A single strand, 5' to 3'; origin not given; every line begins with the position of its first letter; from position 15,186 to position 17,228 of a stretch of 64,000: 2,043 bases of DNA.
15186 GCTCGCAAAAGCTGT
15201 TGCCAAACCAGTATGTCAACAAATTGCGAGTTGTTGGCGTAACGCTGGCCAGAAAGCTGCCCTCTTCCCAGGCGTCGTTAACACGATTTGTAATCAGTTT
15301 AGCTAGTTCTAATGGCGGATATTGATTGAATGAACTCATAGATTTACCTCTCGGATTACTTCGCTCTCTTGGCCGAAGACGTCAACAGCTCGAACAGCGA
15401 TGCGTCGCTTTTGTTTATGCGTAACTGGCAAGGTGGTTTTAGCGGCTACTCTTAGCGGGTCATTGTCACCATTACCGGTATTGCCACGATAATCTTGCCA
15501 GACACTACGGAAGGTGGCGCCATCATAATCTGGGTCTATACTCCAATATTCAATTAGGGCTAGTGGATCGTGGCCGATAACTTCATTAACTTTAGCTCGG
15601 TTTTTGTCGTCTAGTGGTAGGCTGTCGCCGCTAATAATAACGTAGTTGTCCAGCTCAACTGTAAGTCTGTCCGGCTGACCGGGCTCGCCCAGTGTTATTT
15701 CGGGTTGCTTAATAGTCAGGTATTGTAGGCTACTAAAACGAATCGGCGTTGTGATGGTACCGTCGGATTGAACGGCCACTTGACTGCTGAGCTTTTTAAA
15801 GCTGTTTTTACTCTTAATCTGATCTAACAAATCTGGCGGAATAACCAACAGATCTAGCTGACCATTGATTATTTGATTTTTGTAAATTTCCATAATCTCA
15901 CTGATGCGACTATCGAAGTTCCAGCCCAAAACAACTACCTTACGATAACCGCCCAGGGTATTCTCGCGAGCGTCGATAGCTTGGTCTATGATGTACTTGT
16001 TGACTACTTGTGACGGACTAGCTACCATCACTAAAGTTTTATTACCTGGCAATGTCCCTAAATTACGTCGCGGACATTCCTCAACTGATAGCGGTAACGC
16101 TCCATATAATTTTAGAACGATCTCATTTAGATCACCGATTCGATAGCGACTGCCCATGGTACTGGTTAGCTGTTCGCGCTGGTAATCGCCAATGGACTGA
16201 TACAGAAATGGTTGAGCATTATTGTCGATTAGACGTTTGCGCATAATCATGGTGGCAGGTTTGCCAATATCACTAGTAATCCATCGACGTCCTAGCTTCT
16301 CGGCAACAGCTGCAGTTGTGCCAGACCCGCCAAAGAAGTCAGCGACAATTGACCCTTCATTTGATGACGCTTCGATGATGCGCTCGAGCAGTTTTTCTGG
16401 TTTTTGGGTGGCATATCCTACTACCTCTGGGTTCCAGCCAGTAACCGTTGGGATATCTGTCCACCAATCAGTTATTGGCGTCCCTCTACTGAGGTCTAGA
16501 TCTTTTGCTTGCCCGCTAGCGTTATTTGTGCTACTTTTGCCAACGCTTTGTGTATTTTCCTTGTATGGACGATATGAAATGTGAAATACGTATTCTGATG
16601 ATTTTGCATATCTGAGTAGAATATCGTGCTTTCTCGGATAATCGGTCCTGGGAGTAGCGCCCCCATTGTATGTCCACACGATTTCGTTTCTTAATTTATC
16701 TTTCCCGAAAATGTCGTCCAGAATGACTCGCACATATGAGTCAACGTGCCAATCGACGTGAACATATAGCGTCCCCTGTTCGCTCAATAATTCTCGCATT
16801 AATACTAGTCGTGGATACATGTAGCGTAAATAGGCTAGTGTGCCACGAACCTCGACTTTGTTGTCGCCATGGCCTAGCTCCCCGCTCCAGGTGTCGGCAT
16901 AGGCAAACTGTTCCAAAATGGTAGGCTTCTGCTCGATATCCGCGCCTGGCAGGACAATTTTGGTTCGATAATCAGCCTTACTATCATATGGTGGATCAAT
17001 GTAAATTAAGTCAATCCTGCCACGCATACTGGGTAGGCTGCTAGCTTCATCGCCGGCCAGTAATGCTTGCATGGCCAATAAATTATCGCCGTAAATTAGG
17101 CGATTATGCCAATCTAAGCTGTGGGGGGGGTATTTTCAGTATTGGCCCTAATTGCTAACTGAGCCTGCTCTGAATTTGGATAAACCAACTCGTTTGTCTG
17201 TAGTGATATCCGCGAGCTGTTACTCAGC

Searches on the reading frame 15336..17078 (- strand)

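Call 13: search_protein_families(library=pfam, proteins=[window:15336-17078:-])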
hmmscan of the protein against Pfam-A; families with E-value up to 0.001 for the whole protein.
window:15336-17078:- (580 aa): 2 families
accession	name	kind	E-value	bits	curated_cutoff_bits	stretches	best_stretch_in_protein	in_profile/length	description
PF01555.25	N6_N4_Mtase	-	3.7e-42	145.2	26.7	1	22-273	1-213/221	DNA methylase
PF02086.21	MethyltransfD12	-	0.00018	21.8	22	0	20-53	174-207/253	D12 class N6 adenine-specific DNA methyltransferase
